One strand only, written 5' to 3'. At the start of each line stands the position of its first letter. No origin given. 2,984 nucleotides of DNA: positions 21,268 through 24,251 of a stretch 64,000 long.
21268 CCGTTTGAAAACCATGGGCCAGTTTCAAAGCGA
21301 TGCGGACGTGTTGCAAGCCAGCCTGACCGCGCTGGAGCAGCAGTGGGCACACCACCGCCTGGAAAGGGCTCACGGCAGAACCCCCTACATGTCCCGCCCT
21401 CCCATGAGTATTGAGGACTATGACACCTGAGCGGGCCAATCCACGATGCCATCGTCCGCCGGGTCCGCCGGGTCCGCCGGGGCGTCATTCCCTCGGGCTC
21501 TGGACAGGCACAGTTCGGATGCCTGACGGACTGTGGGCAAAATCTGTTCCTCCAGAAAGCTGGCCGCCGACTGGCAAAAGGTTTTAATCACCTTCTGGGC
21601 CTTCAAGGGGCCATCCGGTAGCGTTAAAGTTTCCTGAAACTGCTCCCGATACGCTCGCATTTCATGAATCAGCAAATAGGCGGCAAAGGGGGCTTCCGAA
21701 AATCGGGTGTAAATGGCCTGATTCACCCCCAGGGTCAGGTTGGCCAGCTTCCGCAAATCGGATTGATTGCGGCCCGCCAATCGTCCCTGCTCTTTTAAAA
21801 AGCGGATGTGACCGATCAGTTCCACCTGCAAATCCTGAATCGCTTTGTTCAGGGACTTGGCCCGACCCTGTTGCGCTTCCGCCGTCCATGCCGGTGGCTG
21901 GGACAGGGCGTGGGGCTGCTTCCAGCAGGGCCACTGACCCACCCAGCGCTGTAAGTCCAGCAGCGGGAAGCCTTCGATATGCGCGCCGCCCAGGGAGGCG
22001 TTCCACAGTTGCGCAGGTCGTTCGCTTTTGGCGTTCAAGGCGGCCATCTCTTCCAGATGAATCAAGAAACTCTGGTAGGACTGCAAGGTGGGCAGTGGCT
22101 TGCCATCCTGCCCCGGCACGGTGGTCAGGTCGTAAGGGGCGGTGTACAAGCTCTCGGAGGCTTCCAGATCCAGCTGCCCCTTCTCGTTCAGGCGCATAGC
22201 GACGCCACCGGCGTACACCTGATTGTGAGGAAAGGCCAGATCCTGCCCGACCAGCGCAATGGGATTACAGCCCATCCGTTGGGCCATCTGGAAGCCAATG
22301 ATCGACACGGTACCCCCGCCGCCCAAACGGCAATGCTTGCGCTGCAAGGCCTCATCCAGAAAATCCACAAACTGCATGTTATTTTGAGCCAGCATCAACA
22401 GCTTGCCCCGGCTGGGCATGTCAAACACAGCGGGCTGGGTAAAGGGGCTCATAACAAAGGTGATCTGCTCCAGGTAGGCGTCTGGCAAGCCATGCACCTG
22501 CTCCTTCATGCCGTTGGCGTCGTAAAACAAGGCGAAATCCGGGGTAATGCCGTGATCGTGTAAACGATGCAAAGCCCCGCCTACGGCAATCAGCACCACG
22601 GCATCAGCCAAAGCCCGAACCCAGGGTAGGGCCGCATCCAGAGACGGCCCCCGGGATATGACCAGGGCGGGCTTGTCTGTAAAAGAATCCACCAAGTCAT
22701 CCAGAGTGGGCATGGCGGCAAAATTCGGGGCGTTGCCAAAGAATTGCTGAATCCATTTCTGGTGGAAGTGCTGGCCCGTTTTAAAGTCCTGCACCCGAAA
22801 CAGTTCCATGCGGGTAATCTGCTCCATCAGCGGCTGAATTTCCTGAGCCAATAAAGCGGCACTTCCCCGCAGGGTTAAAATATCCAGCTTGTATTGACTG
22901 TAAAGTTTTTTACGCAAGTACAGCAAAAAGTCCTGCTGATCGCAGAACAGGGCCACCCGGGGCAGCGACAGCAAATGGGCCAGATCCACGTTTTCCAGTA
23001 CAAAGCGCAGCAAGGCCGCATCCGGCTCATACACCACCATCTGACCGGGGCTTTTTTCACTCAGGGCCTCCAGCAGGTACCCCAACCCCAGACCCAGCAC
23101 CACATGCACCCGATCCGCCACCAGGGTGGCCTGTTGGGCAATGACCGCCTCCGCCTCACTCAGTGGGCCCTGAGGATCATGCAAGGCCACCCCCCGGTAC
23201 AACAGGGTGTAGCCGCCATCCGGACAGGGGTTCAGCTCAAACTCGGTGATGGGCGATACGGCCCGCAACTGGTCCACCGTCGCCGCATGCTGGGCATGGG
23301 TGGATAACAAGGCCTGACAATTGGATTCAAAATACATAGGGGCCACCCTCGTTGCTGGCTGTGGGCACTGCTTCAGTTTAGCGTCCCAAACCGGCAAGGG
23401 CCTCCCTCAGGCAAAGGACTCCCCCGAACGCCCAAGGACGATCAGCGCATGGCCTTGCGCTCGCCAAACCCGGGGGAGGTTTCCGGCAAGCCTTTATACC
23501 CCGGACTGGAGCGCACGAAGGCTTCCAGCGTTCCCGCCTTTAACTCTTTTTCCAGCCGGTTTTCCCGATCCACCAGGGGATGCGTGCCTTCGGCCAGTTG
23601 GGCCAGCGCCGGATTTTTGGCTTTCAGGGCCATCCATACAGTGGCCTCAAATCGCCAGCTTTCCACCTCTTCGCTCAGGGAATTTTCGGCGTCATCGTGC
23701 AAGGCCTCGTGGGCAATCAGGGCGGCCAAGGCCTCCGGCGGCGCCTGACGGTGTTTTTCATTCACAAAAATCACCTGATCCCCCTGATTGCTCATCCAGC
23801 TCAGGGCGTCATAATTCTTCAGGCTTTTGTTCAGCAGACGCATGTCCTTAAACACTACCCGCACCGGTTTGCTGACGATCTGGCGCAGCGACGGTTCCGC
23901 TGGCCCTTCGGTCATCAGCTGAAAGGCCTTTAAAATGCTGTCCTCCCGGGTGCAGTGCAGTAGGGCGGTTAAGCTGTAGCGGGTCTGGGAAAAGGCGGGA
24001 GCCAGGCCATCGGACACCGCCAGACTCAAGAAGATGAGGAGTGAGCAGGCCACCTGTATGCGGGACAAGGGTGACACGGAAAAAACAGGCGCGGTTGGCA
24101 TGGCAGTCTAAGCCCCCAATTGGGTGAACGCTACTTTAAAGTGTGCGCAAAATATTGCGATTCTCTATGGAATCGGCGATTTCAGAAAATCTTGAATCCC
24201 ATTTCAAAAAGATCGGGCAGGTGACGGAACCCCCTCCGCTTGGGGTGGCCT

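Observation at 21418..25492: Maf/DUF115 (MptE-like) putative glycosyltransferase in a non-flagellar neighbourhood with a YkgJ-type Cys-cluster protein and zinc-ribbon mini-proteins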

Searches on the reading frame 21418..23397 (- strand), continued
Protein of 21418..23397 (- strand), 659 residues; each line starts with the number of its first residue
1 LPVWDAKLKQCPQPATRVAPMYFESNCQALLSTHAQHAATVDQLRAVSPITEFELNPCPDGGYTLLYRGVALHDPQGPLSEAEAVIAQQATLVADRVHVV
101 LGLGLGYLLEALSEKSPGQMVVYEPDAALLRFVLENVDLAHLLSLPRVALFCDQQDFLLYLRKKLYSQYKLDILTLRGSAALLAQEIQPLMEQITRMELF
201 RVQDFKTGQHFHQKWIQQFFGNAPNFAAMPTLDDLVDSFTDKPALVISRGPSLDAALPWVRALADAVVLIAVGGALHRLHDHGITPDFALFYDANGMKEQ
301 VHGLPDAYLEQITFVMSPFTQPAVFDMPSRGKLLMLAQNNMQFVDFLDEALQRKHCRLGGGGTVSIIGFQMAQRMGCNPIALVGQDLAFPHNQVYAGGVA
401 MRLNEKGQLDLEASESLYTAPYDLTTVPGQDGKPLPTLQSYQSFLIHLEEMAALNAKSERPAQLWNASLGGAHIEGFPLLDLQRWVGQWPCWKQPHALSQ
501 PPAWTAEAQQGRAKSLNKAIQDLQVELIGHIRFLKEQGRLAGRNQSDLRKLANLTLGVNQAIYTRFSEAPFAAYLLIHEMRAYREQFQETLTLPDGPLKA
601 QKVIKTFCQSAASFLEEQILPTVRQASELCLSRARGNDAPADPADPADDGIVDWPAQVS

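Call 88: search_protein_families(library=pfam, proteins=[L029:11921-12139:-, L012:2733-2951:-, L003:12226-12429:-, L021:16742-17425:-], max_evalue=0.05)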
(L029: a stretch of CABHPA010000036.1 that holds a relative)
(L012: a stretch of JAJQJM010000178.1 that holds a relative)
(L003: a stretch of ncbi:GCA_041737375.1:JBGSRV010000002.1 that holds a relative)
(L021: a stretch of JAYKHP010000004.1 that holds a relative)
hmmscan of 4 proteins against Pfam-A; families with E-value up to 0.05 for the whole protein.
L029:11921-12139:- (72 aa): 0 families

L012:2733-2951:- (72 aa): 0 families

L003:12226-12429:- (67 aa): 3 families
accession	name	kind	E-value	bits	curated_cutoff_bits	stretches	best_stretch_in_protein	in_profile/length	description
PF14354.12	Lar_restr_allev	-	0.0044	17.7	28.6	1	5-44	6-35/58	Restriction alleviation protein Lar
PF13717.11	Zn_ribbon_4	-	0.031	14.6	30.3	0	1-15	1-15/36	zinc-ribbon domain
PF13248.11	Zn_ribbon_3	-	0.04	13.8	27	0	2-13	2-12/26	zinc-ribbon domain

L021:16742-17425:- (227 aa): 0 families

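Call 93: list_cluster_members(proteins=[P0239, P0241, P0242, P0236, P0237, P0233])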
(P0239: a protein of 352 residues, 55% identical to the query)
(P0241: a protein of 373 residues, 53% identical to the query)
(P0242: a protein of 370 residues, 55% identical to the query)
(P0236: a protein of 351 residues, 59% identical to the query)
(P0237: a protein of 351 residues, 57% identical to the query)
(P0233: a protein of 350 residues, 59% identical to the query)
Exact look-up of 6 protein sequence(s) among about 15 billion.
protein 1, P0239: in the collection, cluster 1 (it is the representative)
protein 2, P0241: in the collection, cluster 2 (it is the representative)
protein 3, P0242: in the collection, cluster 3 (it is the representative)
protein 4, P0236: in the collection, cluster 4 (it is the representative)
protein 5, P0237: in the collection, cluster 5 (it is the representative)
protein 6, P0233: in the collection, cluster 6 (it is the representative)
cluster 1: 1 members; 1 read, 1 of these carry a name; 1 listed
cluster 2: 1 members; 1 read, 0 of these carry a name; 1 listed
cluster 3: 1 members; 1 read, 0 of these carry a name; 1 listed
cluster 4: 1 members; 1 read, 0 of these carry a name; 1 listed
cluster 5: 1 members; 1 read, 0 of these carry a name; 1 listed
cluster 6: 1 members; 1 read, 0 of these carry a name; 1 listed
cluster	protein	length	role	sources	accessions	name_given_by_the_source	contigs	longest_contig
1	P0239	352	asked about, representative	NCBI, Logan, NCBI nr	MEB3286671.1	MAG: N-acetylneuraminate synthase family protein [Vampirovibrionales bacterium] | N-acetylneuraminate synthase family protein [Vampirovibrionales bacterium]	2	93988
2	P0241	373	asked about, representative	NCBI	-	-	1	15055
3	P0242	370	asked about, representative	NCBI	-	-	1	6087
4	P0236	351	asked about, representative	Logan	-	-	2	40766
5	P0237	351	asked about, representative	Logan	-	-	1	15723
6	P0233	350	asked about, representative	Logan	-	-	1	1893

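Call 94: search_solved_structures(query=L030:9095-10477:+, max_evalue=1e-10)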
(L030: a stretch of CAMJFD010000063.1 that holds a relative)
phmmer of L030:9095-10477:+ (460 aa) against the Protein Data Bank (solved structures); distinct sequences matched with E-value up to 1e-10: 65 (the best 60 are shown).
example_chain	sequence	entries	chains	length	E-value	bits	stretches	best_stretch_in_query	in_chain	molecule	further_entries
9hpz_A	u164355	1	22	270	1.7e-97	330.2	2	1-146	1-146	Flagellin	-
6t17_A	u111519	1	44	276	2.3e-72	247.5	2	2-141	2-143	Flagellin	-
8jmv_A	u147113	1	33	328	3.3e-71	243.7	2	2-150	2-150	Flagella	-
5wjx_A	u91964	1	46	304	2.5e-66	227.6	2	2-151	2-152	Flagellin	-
5wjt_A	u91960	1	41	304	2.9e-66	227.4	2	2-146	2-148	Flagellin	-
5wjy_A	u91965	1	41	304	3.4e-66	227.1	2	2-146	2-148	Flagellin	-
6gow_D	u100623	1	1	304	3.7e-66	227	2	2-154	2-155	Flagellin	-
5maw_D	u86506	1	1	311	6.7e-66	226.2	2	3-150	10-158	Flagellin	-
5wjv_A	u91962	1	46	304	8.1e-66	225.9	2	2-146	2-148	Flagellin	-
5wjz_A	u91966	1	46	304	2.9e-65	224.1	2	2-146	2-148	Flagellin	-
5wju_A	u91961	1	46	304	4.2e-65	223.6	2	2-146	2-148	Flagellin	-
5wjw_A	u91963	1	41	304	4.9e-65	223.3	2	2-146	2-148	Flagellin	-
9pim_CJ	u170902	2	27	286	1.4e-63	218.5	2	1-142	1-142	Flagellin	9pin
10lm_A3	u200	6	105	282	1.7e-63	218.2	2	1-141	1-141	Flagellin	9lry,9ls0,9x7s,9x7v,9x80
10ll_A4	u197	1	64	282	1e-62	215.7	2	1-141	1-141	Flagellin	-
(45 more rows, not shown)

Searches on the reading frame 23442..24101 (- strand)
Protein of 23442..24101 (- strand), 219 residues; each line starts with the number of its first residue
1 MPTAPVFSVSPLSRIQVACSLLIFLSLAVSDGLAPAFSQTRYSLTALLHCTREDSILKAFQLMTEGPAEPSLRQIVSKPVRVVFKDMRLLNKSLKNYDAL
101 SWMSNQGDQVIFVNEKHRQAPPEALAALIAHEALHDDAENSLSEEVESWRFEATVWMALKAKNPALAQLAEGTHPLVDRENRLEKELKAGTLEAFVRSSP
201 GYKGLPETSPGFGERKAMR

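Call 3: search_protein_families(library=pfam, proteins=[window:23442-24101:-], max_evalue=0.1)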
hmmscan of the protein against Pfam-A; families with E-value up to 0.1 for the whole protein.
window:23442-24101:- (219 aa): 0 families

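Call 4: search_protein_families(library=ncbifam, proteins=[window:23442-24101:-], max_evalue=0.1)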
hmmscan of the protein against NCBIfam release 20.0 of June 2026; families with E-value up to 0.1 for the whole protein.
window:23442-24101:- (219 aa): 0 families

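Call 24: search_solved_structures(query=window:23442-24101:-, max_evalue=1)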
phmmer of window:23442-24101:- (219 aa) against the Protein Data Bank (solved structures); distinct sequences matched with E-value up to 1: 2.
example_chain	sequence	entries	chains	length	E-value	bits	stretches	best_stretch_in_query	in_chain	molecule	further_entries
6wvs_A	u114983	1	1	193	0.066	16.3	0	72-97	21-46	DeNovoTIM15 hyperstable de novo TIM barrel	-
6ub8_A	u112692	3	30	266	0.92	12.5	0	83-171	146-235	Glyco_hydro_cc domain-containing protein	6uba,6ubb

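Call 51: search_protein_representatives(protein=window:23442-24101:-)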
Query: 219 residues. Proteins with E-value up to 0.001 (for the whole library): 179; up to 1e-10: 130; up to 1e-30: 45. The best 150 are listed.
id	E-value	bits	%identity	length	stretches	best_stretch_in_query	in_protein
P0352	7.7e-73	260.9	61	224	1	29-214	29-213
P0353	3.0e-68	246.0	59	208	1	20-212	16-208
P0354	7.3e-64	231.6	56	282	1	30-216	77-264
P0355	2.5e-59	216.8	53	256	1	38-218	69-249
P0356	1.5e-57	211.0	59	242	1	16-182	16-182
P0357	3.9e-53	196.6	54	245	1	45-213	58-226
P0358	3.9e-52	193.3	51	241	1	23-213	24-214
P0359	4.4e-52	193.2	48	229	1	16-217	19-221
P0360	1.8e-51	191.2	49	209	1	21-212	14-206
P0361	3.5e-49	183.7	48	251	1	24-212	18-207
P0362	3.6e-49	183.7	56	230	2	41-173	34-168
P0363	7.8e-47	176.0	53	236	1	34-213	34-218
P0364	2.2e-42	161.5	46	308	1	31-211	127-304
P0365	4.7e-42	160.4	47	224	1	46-214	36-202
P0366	1.1e-41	159.2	45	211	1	43-214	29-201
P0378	2.9e-36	141.5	47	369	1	39-212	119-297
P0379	7.7e-36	140.1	46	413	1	35-213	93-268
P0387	1.1e-32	129.9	39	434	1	38-212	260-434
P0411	5.8e-27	111.2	32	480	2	49-213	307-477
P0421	6.4e-24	101.2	37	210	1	43-212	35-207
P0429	1.0e-20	90.8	46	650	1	77-216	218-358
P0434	5.8e-20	88.3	33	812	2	76-212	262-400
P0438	1.5e-18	83.7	42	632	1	77-212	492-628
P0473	1.8e-11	60.6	38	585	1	78-214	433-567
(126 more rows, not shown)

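Call 57: search_protein_families(library=pfam, proteins=[P0354, P0364, P0378, P0379, P0387, P0411, P0429, P0434, P0438, P0473], max_evalue=0.01)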
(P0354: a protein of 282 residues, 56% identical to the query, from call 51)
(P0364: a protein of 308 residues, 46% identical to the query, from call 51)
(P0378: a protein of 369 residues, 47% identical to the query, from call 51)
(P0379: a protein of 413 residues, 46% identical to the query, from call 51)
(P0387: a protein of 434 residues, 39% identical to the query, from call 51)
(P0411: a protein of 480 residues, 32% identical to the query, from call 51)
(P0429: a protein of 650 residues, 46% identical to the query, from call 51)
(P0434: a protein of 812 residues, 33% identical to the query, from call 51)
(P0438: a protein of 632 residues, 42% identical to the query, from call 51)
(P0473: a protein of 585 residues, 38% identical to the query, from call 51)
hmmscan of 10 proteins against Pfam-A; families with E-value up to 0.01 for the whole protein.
P0354 (282 aa): 0 families

P0364 (308 aa): 0 families

P0378 (369 aa): 0 families

P0379 (413 aa): 0 families

P0387 (434 aa): 0 families

P0411 (480 aa): 0 families

P0429 (650 aa): 2 families
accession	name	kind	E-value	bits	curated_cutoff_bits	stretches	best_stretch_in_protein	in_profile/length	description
PF13103.11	TonB_2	-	1.6e-12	47.8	22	1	547-631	3-85/85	TonB C terminal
PF03544.19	TonB_C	-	1.5e-06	29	24.6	1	575-619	20-63/79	Gram-negative bacterial TonB protein C-terminal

P0434 (812 aa): 1 family
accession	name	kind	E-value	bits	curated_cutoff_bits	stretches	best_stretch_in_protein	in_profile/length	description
PF01435.24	Peptidase_M48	-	3.3e-23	82.9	20.3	1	473-671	6-183/186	Peptidase family M48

P0438 (632 aa): 3 families
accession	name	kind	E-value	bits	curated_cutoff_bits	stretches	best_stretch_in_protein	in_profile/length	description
PF14903.11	WG_beta_rep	-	3.7e-47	158.4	25.6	3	275-309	1-35/35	WG containing repeat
PF13103.11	TonB_2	-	6e-13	49.2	22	1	343-415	3-75/85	TonB C terminal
PF03544.19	TonB_C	-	1e-09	39.2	24.6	1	366-429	17-79/79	Gram-negative bacterial TonB protein C-terminal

P0473 (585 aa): 3 families
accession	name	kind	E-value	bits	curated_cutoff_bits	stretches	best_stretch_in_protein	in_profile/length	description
PF07661.19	MORN_2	-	7.1e-21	72.3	29.6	2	142-163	1-22/22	MORN repeat variant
PF13103.11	TonB_2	-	2.1e-12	47.4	22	1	309-389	3-85/85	TonB C terminal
PF03544.19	TonB_C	-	3.5e-09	37.4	24.6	1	331-395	16-79/79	Gram-negative bacterial TonB protein C-terminal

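Call 63: predict_structure(alignment_id=A4)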
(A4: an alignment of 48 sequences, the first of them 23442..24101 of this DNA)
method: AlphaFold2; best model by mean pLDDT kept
length: 219 residues; sequences in the alignment: 48
mean_pLDDT: 92.8   pTM: 0.82
mean pLDDT of the five models: 92.8, 92.7, 92.6, 92.5, 91.3
residues with pLDDT >= 90: 176; 70-90: 27; 50-70: 15; < 50: 1
segments of 3 or more residues with pLDDT < 50: none
pLDDT, mean of each block of 10 residues (from residue 1): 66 88 88 66 96 98 97 96 98 97 95 98 99 94 98 98 97 98 98 98 95 82
secondary structure, 60 per line:
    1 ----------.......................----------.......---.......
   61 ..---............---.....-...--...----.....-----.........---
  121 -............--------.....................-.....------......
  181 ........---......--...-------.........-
elements in order: H11-33 H44-50 H54-62 H66-77 E81-85 E99-103 E109-114 H122-133 H142-162 H164-168 H175-188 H192-197 H210-218

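Call 83: search_solved_structures(query=A4, max_evalue=1)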
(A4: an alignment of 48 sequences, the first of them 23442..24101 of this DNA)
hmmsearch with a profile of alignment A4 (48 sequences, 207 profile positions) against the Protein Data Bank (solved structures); distinct sequences matched with E-value up to 1: 2.
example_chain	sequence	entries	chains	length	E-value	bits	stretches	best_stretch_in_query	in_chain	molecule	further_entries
9fkd_B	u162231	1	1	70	0.14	14.9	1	140-192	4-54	De novo designed DBPro1156_2 binder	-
8z4d_1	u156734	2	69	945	0.98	12.1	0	33-74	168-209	Flagellar M-ring protein,Flagellar motor switch protein FliG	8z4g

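Call 84: find_encoding_contigs(protein=P0421, flank=8000, max_places=2)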
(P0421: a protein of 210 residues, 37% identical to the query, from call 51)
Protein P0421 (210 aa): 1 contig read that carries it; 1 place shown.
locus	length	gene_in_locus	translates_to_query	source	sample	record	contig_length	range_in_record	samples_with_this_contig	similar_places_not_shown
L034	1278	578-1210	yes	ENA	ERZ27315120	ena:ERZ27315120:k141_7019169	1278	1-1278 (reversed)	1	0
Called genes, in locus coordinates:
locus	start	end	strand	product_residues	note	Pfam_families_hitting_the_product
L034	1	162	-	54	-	?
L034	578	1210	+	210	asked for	-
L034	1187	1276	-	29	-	?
